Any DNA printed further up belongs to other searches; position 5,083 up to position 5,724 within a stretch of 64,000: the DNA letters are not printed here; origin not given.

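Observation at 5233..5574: PQ-loop (SemiSWEET-like) small membrane protein translationally coupled at the head of the sulfate-assimilation operon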

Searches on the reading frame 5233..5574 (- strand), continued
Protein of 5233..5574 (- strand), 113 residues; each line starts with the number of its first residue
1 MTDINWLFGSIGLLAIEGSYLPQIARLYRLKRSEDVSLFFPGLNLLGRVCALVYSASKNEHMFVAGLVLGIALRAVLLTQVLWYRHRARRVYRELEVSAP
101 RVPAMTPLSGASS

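Call 34: find_encoding_contigs(protein=P0175, flank=6000, max_places=2)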
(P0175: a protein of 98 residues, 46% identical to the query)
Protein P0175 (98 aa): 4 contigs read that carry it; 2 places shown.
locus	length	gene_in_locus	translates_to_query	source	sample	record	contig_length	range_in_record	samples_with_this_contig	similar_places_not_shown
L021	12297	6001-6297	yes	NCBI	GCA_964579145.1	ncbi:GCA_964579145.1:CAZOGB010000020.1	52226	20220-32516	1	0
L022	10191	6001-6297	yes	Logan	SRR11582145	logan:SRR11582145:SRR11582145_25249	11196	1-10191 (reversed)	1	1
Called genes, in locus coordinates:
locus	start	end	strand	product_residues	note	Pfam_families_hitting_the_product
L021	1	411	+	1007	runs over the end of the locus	PF02018:CBM_4_9, PF02449:Glyco_hydro_42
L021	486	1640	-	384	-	PF00465:Fe-ADH, PF13685:Fe-ADH_2 (weak), PF25137:ADH_Fe_C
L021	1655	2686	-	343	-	PF08240:ADH_N, PF16912:Glu_dehyd_C (faint), PF00107:ADH_zinc_N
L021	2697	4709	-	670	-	-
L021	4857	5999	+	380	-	PF14306:PUA_2, PF01747:ATP-sulfurylase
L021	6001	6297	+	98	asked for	PF04193:PQ-loop (weak)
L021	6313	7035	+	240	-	PF01507:PAPS_reduct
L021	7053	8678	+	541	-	PF03460:NIR_SIR_ferr, PF01077:NIR_SIR, PF03460:NIR_SIR_ferr, PF01077:NIR_SIR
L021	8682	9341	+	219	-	PF13241:NAD_binding_7, PF14824:Sirohm_synth_M, PF10414:CysG_dimeriser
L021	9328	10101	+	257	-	PF00590:TP_methylase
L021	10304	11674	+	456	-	PF00919:UPF0004, PF04055:Radical_SAM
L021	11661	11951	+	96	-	PF01230:HIT, PF11969:DcpS_C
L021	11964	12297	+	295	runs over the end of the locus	PF00908:dTDP_sugar_isom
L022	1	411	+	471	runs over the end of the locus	?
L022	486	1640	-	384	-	PF00465:Fe-ADH, PF13685:Fe-ADH_2 (weak), PF25137:ADH_Fe_C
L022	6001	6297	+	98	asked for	PF04193:PQ-loop (weak)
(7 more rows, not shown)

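Call 35: find_encoding_contigs(protein=P0077, flank=6000, max_places=2)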
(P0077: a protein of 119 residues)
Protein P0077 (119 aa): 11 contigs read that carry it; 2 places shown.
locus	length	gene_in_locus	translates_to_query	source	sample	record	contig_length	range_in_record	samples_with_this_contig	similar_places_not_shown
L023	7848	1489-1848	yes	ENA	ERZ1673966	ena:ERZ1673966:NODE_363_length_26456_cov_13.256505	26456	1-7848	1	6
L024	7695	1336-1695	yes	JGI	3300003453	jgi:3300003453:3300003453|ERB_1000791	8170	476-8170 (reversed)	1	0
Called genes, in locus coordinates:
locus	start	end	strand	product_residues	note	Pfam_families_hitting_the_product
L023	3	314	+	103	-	?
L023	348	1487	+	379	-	PF14306:PUA_2, PF01747:ATP-sulfurylase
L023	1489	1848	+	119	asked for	PF04193:PQ-loop (weak)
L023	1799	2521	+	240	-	PF01507:PAPS_reduct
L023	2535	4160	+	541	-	PF03460:NIR_SIR_ferr, PF01077:NIR_SIR, PF03460:NIR_SIR_ferr, PF01077:NIR_SIR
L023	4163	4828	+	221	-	PF13241:NAD_binding_7, PF14824:Sirohm_synth_M, PF10414:CysG_dimeriser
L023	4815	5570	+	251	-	PF00590:TP_methylase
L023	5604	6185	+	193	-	PF05685:Uma2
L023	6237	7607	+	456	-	PF00919:UPF0004, PF04055:Radical_SAM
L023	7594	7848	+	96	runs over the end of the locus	PF01230:HIT, PF11969:DcpS_C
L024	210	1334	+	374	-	PF14306:PUA_2, PF01747:ATP-sulfurylase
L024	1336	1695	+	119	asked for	PF04193:PQ-loop (weak)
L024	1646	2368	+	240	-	PF01507:PAPS_reduct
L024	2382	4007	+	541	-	PF03460:NIR_SIR_ferr, PF01077:NIR_SIR, PF03460:NIR_SIR_ferr, PF01077:NIR_SIR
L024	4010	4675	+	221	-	PF13241:NAD_binding_7, PF14824:Sirohm_synth_M, PF10414:CysG_dimeriser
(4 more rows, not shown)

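Call 36: find_encoding_contigs(protein=P0070, flank=6000, max_places=2)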
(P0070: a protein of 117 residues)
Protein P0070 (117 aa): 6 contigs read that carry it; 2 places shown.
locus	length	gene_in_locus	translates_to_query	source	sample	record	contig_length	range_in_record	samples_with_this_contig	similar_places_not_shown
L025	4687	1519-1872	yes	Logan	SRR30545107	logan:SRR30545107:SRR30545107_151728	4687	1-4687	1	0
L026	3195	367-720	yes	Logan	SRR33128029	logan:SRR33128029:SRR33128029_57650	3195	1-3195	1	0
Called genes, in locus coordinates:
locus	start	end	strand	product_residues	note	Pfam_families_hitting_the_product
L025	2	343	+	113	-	?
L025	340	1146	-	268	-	PF01903:CbiX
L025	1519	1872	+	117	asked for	PF04193:PQ-loop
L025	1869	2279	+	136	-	-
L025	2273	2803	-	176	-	PF06073:DUF934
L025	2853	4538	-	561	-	PF03460:NIR_SIR_ferr, PF01077:NIR_SIR, PF03460:NIR_SIR_ferr, PF01077:NIR_SIR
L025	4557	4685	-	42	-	?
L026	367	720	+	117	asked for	PF04193:PQ-loop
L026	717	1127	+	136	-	-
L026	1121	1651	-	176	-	PF06073:DUF934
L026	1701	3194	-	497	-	?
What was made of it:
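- In L025/26 the gene lies next to sir-DUF934 and cbiX with no cysH adjacent on these contigs of at most 4.7 kb (call 36).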

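Call 37: find_encoding_contigs(protein=P0174, flank=6000, max_places=2)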
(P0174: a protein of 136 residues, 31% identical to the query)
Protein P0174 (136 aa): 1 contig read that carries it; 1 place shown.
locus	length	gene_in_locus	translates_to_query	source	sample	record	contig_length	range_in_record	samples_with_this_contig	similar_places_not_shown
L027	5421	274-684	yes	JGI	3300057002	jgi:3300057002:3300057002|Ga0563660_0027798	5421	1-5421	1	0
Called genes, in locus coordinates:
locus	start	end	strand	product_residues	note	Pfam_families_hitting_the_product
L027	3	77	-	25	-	?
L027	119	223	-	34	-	-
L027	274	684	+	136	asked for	PF04193:PQ-loop (weak)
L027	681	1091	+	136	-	-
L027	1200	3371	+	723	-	PF00580:UvrD-helicase, PF05127:NAT10_TcmA_helicase (weak), PF13086:AAA_11 (faint), PF13245:AAA_19, PF13604:AAA_30, PF18335:SH3_13 (weak), PF01443:Viral_helicase1 (weak), PF13538:UvrD_C_2, +1 more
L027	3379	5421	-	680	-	?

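Call 38: search_protein_families(library=pfam, proteins=[L025:1869-2279:+, L027:681-1091:+, L025:1519-1872:+, L027:274-684:+, L021:6001-6297:+, L008:7027-7572:+, L008:7569-8261:+], max_evalue=1)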
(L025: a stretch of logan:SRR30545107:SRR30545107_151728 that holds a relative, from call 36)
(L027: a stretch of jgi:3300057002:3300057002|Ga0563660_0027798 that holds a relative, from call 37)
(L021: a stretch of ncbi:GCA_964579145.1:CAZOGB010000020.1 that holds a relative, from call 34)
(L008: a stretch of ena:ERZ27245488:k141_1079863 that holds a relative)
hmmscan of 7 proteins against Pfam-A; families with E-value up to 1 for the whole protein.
L025:1869-2279:+ (136 aa): 1 family
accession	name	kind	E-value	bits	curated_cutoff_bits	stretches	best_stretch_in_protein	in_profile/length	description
PF17432.8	DUF3458_C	-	0.19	11.5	24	1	102-127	278-303/320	Domain of unknown function (DUF3458_C) ARM repeats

L027:681-1091:+ (136 aa): 1 family
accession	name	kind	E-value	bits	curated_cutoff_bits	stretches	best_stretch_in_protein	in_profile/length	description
PF03527.20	RHS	-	0.016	15.5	27.9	1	95-112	19-36/38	RHS protein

L025:1519-1872:+ (117 aa): 3 families
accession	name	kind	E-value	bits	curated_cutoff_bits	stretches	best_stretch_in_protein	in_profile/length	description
PF04193.19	PQ-loop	-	1.6e-08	34.6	22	1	16-56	15-55/61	PQ loop repeat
PF03083.21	MtN3_slv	-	0.027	14.9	23.7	1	16-83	16-83/87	Sugar efflux transporter for intercellular exchange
PF08114.16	PMP1_2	-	0.64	10.3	22.3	0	74-89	23-38/43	ATPase proteolipid family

L027:274-684:+ (136 aa): 2 families
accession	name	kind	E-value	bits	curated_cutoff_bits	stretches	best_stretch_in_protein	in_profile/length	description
PF04193.19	PQ-loop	-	9.7e-07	28.9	22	1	37-77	15-55/61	PQ loop repeat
PF03083.21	MtN3_slv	-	0.095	13.2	23.7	1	37-107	16-86/87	Sugar efflux transporter for intercellular exchange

L021:6001-6297:+ (98 aa): 3 families
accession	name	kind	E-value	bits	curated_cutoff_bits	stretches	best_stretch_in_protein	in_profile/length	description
PF04193.19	PQ-loop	-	1.8e-07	31.3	22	1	15-52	15-52/61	PQ loop repeat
PF00810.23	ER_lumen_recept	-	0.035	15.4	25.6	1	2-51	90-139/143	ER lumen protein retaining receptor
PF03083.21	MtN3_slv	-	0.12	12.8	23.7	1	7-81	8-82/87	Sugar efflux transporter for intercellular exchange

L008:7027-7572:+ (181 aa): 0 families

L008:7569-8261:+ (230 aa): 0 families
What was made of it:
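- On Pfam PQ-loop (PF04193): Relatives score 29-35 bits (call 38).
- Tried and rejected: Pfam found nothing for the 136-aa partner protein of the sister clade (call 38).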

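Call 39: find_encoding_contigs(protein=P0068, flank=6000, max_places=2)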
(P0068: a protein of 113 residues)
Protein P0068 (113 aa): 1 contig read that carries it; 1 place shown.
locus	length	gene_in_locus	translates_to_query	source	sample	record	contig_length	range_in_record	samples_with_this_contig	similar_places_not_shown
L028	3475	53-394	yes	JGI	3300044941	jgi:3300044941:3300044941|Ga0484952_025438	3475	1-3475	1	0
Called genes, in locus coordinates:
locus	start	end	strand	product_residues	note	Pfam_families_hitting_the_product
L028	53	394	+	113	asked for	PF04193:PQ-loop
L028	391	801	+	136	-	-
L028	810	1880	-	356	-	PF01571:GCV_T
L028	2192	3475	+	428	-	?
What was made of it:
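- A sister clade pairs the gene with an unknown 136-aa protein instead of cysH (calls 36, 37, 39).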

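Call 40: find_encoding_contigs(protein=P0176, flank=6000, max_places=2)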
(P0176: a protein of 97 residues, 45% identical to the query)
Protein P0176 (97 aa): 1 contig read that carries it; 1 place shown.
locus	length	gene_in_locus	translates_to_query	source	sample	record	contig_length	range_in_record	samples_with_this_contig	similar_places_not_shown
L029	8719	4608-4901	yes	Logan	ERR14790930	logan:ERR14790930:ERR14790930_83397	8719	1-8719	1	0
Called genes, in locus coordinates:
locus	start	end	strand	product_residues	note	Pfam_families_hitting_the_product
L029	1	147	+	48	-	?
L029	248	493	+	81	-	-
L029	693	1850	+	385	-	PF01979:Amidohydro_1, PF07969:Amidohydro_3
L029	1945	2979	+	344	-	PF01261:AP_endonuc_2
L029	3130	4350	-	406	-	PF01979:Amidohydro_1 (weak), PF07969:Amidohydro_3 (weak)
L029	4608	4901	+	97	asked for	PF04193:PQ-loop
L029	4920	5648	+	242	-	PF01507:PAPS_reduct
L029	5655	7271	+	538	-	PF03460:NIR_SIR_ferr, PF01077:NIR_SIR, PF03460:NIR_SIR_ferr, PF01077:NIR_SIR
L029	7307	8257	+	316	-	PF00291:PALP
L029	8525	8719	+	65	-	?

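Call 51: find_related_loci(query=A4, collection=metagenome_contigs, flank=5000)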
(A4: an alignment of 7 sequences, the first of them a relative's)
Query A4 (98 aa) in metagenome_contigs; peptide patterns used: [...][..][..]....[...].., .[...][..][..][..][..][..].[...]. (x = any residue, [..] = any of these).
121 stretches matched a pattern; 9 encode a relative of the query (tblastn E <= 1e-3); 9 distinct loci.
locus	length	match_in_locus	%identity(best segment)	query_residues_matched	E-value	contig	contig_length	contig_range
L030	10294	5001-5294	99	1-98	2e-60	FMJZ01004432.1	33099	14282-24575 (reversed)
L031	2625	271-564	61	1-98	8e-37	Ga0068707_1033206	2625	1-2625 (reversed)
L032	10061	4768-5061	82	1-98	9e-35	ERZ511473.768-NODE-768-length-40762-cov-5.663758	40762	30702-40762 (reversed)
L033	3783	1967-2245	49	2-94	8e-31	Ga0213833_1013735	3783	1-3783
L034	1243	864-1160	51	4-95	9e-30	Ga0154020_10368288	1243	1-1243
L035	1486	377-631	51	1-85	4e-25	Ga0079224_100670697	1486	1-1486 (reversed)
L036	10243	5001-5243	48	2-82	4e-22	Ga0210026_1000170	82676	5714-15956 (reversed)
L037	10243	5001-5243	48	2-82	4e-22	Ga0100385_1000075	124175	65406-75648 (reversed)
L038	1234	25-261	48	4-82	1e-21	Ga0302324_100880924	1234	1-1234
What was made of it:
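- Tried and rejected: The narrower A4 worked (call 51).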

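Call 53: list_cluster_members(proteins=[P0175, P0077, P0010, P0004, P0001, P0013, P0019, L036:5366-6064:+, L036:2931-4499:+, L025:2853-4538:-])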
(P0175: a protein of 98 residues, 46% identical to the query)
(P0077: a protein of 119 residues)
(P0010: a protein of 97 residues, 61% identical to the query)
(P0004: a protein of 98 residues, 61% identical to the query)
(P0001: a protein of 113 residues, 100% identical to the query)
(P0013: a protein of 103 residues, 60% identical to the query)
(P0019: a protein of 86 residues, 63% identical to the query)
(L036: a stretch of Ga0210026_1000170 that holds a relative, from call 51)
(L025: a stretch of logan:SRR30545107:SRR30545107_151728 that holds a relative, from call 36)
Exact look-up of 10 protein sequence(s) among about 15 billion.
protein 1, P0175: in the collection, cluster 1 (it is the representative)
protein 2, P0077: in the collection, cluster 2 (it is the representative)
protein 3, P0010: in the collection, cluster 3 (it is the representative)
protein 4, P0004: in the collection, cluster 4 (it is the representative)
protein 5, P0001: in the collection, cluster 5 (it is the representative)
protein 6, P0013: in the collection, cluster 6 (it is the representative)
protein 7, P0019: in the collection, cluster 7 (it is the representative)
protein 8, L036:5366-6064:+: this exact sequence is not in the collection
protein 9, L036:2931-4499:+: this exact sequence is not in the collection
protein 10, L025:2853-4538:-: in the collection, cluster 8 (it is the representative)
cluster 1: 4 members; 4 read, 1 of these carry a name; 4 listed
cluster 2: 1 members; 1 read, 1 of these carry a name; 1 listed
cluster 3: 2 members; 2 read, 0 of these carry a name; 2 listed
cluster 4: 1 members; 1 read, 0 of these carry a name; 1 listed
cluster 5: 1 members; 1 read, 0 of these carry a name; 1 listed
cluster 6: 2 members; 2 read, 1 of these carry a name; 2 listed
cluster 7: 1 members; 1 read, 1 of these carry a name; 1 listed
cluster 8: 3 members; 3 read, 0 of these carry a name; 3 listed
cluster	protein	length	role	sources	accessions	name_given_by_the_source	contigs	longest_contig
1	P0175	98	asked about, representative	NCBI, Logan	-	-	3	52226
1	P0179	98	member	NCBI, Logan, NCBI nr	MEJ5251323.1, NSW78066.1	MAG: PQ-loop repeat-containing protein [Chthonomonadetes bacterium] | PQ-loop repeat-containing protein [Chthonomonadetes bacterium]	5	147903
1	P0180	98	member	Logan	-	-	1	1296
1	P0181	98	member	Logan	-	-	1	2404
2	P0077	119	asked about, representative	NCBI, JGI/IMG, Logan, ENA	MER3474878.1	MAG: hypothetical protein C4335_12845 [Armatimonadota bacterium]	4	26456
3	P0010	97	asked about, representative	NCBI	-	-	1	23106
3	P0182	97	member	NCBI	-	-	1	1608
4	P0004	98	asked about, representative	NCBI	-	-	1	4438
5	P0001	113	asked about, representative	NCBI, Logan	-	-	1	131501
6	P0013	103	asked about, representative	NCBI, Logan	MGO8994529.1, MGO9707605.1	MAG: PQ-loop repeat-containing protein [Polyangiaceae bacterium]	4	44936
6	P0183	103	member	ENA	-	-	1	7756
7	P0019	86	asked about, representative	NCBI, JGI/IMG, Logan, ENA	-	uncharacterized protein with PQ loop repeat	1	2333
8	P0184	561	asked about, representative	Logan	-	-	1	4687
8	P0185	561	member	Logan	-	-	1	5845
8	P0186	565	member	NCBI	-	-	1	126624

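Call 64: predict_structure(alignment_id=A2)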
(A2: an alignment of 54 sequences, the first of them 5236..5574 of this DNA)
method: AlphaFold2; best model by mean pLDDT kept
length: 113 residues; sequences in the alignment: 54
mean_pLDDT: 90.8   pTM: 0.73
mean pLDDT of the five models: 90.8, 89.8, 89.8, 89.5, 88.6
residues with pLDDT >= 90: 84; 70-90: 25; 50-70: 4; < 50: 0
segments of 3 or more residues with pLDDT < 50: none
pLDDT, mean of each block of 10 residues (from residue 1): 84 91 95 93 94 94 91 96 95 90 82 71
secondary structure, 60 per line:
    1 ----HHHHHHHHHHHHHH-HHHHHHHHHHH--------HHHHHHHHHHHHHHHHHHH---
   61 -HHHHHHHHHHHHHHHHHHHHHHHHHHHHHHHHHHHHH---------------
elements in order: H5-18 H20-30 H39-57 H62-98
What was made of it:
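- On SemiSWEET: AF2 model with pLDDT 90.8 (call 64).
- Checked: Three helices are predicted: 5-30 (kinked at PQ), 39-57 and 62-98 (call 64).
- The AF2 model has pLDDT 90.8 and pTM 0.73 (call 64).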

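Call 67: fold_search(model_id=the predicted structure, library=pdb)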
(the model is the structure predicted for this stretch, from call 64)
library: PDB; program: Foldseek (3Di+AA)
matches with E <= 10: 57; with E <= 0.001: 0
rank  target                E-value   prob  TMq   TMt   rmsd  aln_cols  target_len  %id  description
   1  4rng_C                5.9e-03  1.00  0.68  0.91   1.3        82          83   22  Crystal structure of a bacterial homologue of SWEET transporters (released 2014-11-19)
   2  4x5m_B                1.1e-02  1.00  0.62  0.72   3.1        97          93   21  Crystal structure of SemiSWEET in the inward-open conformation (released 2015-01-21)
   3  4x5m_C                1.3e-02  1.00  0.64  0.76   2.8        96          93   21  Crystal structure of SemiSWEET in the inward-open conformation (released 2015-01-21)
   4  4x5n_A                1.7e-02  1.00  0.66  0.80   2.2        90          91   18  Crystal structure of SemiSWEET in the inward-open and outward-open conformations (released 2015-01-21)
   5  4rng_A                1.9e-02  1.00  0.68  0.91   1.3        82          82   22  Crystal structure of a bacterial homologue of SWEET transporters (released 2014-11-19)
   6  4qnc_A                2.2e-02  1.00  0.63  0.86   1.3        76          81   24  Crystal structure of a SemiSWEET in an occluded state (released 2014-09-10)
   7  4x5n_D                2.6e-02  1.00  0.67  0.81   2.3        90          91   18  Crystal structure of SemiSWEET in the inward-open and outward-open conformations (released 2015-01-21)
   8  5uhs_A                3.1e-02  1.00  0.62  0.84   1.4        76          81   24  Structure of a SemiSWEET D57A mutant (released 2017-08-02)
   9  4x5n_B                3.1e-02  1.00  0.65  0.76   2.7        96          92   21  Crystal structure of SemiSWEET in the inward-open and outward-open conformations (released 2015-01-21)
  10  4qnc_B                4.0e-02  1.00  0.63  0.85   1.3        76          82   24  Crystal structure of a SemiSWEET in an occluded state (released 2014-09-10)
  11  4x5m_A                5.9e-02  1.00  0.63  0.79   2.2        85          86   19  Crystal structure of SemiSWEET in the inward-open conformation (released 2015-01-21)
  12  4x5n_C                1.2e-01  1.00  0.67  0.79   2.5        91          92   18  Crystal structure of SemiSWEET in the inward-open and outward-open conformations (released 2015-01-21)
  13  9kax_MODEL_1_A        1.4e-01  1.00  0.56  0.70   2.9        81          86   21  The outward-open structure of BjSemiSWEET in native cellular membranes determined by in situ solid-state NMR (released 2025-09-10)
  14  4qnd                  2.6e-01  1.00  0.60  0.69   4.8        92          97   15  Crystal structure of a SemiSWEET (released 2014-09-10)
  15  7zk1_A                1.7e+00  0.80  0.61  0.30   9.1       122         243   18  Crystal structure of cystinosin from Arabidopsis thaliana bound to sybody and nanobody (released 2022-08-31)
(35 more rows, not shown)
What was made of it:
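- On SemiSWEET: 4RNG gives TM 0.91 and rmsd 1.3 A (call 67).
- Closest known: Bacterial SemiSWEET sugar transporters. Same: The model superposes at TM 0.7-0.9 and 1.3-3 A (call 67).
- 4RNG gives TM 0.91 and rmsd 1.3 A over 82 columns (call 67). The fold is that of SemiSWEETs (call 67).
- Tried and rejected: The 54-sequence alignment replaced it (calls 64, 67).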

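Call 77: find_encoding_contigs(protein=P0054, flank=6000, max_places=3)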
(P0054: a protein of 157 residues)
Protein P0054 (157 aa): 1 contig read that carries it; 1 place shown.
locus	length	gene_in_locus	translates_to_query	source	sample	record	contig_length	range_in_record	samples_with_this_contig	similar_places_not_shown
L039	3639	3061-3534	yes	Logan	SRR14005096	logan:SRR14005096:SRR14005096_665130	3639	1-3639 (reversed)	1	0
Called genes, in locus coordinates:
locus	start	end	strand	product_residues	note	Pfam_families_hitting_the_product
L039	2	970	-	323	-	?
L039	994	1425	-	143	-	PF00581:Rhodanese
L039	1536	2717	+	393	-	PF01053:Cys_Met_Meta_PP, PF00155:Aminotran_1_2 (weak), PF01212:Beta_elim_lyase (weak)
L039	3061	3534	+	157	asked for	PF04193:PQ-loop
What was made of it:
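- One member lies next to a rhodanese and a Cys/Met PLP enzyme (call 77), and another operon ends in cysK (call 40).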

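Call 78: find_encoding_contigs(protein=P0076, flank=6000, max_places=3)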
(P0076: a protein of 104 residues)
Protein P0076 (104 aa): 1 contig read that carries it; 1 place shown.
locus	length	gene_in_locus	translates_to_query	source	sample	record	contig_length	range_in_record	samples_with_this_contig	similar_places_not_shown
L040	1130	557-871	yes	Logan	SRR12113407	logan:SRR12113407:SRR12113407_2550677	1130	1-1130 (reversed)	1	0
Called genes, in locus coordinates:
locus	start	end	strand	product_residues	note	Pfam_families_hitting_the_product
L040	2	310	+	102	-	?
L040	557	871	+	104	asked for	PF04193:PQ-loop (faint)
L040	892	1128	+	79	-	?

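Call 80: search_protein_families(library=pfam, proteins=[L040:892-1128:+, L040:2-310:+, L039:2-970:-, L036:1395-1853:+, L036:8503-9183:-], max_evalue=0.01)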
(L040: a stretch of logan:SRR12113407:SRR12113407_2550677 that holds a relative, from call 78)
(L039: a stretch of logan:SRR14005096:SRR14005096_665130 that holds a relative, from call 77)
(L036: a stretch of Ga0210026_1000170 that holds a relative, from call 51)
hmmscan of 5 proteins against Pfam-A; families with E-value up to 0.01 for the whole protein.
L040:892-1128:+ (79 aa): 0 families

L040:2-310:+ (102 aa): 1 family
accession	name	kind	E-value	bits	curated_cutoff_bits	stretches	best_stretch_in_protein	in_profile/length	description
PF00120.29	Gln-synt_C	-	1e-29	104.1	24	1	1-98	249-344/344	Glutamine synthetase, catalytic domain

L039:2-970:- (323 aa): 1 family
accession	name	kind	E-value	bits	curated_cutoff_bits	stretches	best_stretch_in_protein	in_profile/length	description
PF07313.18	AmiA-like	-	3.2e-28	99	27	1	133-323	2-178/202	N-acetylmuramoyl-L-alanine amidase-like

L036:1395-1853:+ (152 aa): 0 families

L036:8503-9183:- (226 aa): 1 family
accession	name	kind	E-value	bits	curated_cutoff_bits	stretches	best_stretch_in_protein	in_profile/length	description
PF06904.17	Extensin-like_C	-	3.7e-22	79.8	25.4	1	98-216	54-168/176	Extensin-like protein C-terminus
